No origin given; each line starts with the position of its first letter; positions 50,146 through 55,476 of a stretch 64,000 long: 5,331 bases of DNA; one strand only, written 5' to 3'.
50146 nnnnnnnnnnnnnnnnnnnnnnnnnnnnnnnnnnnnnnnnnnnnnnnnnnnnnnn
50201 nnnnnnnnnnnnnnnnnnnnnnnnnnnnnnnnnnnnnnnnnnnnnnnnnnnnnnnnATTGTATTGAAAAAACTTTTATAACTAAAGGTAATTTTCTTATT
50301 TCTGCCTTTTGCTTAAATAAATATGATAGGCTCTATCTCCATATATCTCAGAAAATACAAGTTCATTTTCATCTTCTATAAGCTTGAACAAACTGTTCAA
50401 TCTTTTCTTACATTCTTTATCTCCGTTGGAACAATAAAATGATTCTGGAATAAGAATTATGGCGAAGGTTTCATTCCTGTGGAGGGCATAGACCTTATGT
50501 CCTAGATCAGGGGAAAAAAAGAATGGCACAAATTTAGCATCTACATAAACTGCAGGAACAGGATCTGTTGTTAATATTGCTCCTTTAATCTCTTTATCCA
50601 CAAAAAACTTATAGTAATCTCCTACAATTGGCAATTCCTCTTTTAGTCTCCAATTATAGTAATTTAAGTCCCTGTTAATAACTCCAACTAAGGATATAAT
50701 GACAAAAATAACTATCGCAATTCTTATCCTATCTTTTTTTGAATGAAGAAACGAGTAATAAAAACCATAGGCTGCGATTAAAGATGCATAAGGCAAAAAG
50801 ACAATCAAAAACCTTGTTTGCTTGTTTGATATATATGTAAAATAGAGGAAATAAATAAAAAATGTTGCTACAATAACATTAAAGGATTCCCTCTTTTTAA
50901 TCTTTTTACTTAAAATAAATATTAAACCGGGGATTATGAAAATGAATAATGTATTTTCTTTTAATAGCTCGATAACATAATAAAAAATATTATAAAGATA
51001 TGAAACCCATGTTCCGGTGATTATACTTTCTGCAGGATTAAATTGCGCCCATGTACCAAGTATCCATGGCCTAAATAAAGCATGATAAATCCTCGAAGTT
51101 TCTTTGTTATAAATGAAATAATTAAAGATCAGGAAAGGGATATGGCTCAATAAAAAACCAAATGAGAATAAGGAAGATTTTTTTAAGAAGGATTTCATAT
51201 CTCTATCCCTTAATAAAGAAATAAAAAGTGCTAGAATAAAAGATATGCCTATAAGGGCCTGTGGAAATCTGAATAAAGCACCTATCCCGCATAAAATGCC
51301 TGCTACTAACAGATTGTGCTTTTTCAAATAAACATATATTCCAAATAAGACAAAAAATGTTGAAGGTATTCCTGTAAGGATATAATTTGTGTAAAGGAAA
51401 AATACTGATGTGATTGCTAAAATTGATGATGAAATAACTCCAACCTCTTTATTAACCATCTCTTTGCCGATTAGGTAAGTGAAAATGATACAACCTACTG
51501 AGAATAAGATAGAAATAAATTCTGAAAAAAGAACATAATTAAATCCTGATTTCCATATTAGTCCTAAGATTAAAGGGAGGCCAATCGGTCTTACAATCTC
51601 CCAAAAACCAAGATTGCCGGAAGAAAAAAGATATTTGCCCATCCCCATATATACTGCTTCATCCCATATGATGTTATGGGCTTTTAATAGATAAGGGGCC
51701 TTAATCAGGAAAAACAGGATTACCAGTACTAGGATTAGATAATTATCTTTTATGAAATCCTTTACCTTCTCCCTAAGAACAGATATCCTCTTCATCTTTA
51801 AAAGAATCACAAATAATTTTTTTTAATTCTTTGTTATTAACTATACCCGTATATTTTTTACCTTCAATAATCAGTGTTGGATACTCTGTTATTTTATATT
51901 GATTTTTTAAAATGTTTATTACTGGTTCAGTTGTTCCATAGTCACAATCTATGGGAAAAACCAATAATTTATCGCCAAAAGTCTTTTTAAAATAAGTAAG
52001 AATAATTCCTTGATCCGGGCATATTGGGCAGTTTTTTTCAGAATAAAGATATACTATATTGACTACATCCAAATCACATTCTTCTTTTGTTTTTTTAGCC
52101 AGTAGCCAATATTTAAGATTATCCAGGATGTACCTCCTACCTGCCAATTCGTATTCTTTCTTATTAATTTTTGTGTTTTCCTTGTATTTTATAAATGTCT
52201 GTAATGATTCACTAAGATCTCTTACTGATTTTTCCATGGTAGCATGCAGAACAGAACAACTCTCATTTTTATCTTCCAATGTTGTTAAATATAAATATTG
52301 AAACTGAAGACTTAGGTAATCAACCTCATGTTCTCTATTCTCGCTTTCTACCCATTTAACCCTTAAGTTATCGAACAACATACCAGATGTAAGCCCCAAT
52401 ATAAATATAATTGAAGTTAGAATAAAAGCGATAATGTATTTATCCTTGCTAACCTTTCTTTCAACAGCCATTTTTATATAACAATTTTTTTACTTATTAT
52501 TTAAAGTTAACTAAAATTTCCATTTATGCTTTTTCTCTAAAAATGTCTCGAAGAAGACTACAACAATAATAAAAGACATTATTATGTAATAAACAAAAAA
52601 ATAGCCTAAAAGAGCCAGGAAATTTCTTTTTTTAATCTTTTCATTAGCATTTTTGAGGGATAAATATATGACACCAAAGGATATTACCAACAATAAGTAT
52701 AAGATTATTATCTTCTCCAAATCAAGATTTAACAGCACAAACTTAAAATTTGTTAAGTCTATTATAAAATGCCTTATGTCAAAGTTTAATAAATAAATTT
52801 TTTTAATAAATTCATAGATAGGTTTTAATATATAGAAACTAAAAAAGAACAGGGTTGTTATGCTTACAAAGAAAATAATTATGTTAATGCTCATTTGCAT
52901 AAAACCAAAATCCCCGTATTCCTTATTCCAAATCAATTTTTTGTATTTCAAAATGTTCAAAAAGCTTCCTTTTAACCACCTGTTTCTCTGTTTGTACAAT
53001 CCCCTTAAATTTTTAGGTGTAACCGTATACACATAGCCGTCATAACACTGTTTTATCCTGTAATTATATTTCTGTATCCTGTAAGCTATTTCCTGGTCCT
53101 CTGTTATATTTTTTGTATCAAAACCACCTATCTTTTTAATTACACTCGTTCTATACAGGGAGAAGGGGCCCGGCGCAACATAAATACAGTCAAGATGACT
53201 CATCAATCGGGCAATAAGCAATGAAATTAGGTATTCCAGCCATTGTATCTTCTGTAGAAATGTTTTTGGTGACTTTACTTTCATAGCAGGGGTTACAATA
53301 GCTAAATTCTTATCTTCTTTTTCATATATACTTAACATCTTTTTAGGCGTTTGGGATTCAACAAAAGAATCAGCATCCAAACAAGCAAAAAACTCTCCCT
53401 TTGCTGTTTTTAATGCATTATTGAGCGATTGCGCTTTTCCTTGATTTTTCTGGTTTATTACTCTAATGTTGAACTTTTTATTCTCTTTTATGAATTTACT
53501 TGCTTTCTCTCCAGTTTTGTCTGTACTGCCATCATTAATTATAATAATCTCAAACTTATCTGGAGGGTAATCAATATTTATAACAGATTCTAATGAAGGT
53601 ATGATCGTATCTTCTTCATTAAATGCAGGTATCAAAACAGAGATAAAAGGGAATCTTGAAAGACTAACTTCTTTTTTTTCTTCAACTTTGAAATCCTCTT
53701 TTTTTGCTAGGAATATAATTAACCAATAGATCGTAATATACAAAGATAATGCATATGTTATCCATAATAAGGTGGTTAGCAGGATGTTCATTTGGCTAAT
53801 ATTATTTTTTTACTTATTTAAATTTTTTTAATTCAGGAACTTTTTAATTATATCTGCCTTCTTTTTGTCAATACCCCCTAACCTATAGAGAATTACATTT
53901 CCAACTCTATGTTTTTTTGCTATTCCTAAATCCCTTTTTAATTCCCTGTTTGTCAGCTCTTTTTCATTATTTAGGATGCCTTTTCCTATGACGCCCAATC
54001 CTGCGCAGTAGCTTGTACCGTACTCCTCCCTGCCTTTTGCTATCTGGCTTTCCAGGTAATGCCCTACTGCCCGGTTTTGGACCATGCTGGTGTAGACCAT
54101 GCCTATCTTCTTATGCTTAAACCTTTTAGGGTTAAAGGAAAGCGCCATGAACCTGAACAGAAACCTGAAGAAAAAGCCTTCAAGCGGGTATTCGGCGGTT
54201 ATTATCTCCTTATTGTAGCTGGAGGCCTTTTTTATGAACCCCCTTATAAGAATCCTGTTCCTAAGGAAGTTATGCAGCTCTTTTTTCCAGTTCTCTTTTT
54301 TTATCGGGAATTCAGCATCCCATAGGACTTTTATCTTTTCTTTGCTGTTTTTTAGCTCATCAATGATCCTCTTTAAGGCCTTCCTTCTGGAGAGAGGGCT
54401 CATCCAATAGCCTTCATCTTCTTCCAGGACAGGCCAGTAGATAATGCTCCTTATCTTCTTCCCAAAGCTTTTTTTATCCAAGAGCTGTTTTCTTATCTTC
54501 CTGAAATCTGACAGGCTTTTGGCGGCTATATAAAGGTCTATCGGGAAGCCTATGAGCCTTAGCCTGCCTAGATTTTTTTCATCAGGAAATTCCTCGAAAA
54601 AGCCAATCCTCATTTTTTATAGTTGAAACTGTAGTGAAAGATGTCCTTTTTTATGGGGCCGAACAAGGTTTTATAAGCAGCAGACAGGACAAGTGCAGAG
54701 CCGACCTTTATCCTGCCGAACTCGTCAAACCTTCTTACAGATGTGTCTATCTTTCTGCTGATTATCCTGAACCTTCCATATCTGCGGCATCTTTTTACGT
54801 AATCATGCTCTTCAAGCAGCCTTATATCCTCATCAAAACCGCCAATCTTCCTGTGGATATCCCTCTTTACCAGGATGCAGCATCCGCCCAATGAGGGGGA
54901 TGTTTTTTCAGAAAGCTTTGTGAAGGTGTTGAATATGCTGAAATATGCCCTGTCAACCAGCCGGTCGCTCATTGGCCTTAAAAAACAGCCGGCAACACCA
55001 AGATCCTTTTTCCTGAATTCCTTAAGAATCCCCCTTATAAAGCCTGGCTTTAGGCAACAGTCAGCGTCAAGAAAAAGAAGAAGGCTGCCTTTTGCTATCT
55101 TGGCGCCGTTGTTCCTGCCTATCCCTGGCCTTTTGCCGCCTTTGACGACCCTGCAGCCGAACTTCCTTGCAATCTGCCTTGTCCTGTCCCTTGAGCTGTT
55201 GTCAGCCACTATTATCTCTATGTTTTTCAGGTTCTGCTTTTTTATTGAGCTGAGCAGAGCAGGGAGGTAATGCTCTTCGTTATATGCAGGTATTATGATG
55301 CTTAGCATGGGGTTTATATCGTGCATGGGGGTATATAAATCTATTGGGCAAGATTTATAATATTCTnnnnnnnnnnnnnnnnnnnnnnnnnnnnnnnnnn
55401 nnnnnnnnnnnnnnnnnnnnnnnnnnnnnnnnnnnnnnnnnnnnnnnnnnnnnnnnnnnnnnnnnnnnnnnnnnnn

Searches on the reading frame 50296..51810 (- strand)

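Call 58: search_protein_families(library=pfam, proteins=[window:50296-51810:-], max_evalue=0.0001)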
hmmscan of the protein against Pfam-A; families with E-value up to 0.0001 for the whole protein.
window:50296-51810:- (504 aa): 2 families
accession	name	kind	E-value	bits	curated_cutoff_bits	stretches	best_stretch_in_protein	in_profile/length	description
PF13231.12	PMT_2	-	4.2e-09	37.2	26.1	1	98-226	26-157/160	Dolichyl-phosphate-mannose-protein mannosyltransferase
PF02366.24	PMT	-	2.9e-06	27.4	22.7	1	98-233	87-237/245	Dolichyl-phosphate-mannose-protein mannosyltransferase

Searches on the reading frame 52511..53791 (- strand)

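Call 58: search_protein_families(library=pfam, proteins=[window:52511-53791:-], max_evalue=0.0001)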
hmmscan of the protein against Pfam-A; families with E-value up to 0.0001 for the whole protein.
window:52511-53791:- (426 aa): 6 families
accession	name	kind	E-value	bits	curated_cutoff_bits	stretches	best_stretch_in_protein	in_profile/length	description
PF00535.33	Glycos_transf_2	-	6.9e-33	114.4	23.3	1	51-221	1-167/168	Glycosyl transferase family 2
PF13641.12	Glyco_tranf_2_3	-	2.9e-25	90.1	27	1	50-274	3-229/230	Glycosyltransferase like family 2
PF13632.12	Glyco_trans_2_3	-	9.2e-15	55.4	27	1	136-317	3-153/198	Glycosyl transferase family group 2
PF10111.15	Glyco_tranf_2_2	-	2.8e-14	53.7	27.3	1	51-273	1-232/276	Glycosyltransferase like family 2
PF03142.21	Chitin_synth_2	-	3.3e-10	39.7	27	0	133-220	203-291/527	Chitin synthase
PF13506.12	Glyco_transf_21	-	3e-08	33.8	21.7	1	119-272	18-172/174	Glycosyl transferase family 21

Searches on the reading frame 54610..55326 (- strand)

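Call 58: search_protein_families(library=pfam, proteins=[window:54610-55326:-], max_evalue=0.0001)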
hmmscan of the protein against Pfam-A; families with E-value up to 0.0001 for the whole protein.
window:54610-55326:- (238 aa): 3 families
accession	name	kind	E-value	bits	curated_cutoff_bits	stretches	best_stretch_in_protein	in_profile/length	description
PF00535.33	Glycos_transf_2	-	1.9e-31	109.7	23.3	1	9-161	1-167/168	Glycosyl transferase family 2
PF13641.12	Glyco_tranf_2_3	-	2e-09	38.2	27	1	6-116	1-123/230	Glycosyltransferase like family 2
PF10111.15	Glyco_tranf_2_2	-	4.5e-08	33.3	27.3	1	9-102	1-104/276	Glycosyltransferase like family 2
